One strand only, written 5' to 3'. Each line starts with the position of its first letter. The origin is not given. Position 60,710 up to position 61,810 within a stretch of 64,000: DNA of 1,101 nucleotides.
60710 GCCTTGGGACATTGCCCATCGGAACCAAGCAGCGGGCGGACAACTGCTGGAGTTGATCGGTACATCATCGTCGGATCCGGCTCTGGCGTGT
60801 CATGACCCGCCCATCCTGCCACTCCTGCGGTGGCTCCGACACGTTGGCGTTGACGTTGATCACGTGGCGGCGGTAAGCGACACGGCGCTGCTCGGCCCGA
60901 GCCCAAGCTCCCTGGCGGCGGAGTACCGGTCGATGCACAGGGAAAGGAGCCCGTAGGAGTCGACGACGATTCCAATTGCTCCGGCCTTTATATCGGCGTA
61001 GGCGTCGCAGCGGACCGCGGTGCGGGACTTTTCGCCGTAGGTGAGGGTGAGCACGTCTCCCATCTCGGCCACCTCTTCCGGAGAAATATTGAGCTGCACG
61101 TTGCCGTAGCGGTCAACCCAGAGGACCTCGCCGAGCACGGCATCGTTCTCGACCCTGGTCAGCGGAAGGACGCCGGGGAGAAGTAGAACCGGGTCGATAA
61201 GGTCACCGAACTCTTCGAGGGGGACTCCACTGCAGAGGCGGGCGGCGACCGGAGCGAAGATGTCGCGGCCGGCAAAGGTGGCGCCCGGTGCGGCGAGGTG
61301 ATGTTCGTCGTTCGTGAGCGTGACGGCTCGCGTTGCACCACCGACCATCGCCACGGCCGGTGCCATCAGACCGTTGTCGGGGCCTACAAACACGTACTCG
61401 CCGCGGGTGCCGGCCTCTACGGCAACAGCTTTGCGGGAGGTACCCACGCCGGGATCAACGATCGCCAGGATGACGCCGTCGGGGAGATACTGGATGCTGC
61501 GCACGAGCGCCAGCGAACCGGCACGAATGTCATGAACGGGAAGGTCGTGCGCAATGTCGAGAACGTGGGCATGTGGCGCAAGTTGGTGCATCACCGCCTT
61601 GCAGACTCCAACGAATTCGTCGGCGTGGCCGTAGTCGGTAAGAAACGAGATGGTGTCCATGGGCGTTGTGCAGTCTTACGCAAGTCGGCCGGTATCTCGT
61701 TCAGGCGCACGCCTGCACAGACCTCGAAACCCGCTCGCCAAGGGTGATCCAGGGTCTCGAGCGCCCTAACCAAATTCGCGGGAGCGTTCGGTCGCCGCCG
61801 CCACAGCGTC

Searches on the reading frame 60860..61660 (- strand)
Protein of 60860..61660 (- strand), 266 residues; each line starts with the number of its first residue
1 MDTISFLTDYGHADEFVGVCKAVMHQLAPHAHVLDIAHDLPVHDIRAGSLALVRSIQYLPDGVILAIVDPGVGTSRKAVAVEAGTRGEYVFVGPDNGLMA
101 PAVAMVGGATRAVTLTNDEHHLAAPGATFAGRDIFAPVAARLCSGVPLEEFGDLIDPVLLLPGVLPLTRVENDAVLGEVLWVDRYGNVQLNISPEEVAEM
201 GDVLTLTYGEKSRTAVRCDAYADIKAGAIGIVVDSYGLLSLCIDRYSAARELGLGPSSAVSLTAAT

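Call 40: search_protein_families(library=pfam, proteins=[window:60860-61660:-], max_evalue=0.00001)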
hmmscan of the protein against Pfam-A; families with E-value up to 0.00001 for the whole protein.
window:60860-61660:- (266 aa): 2 families
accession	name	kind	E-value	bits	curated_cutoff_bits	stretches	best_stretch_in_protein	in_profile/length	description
PF01887.21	SAM_HAT_N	-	1.8e-44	151.4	26.3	1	4-152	1-145/145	SAM hydroxide adenosyltransferase N-terminal domain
PF20257.3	SAM_HAT_C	-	4.7e-15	56.1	25.5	1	177-260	1-83/84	SAM hydroxide adenosyltransferase C-terminal domain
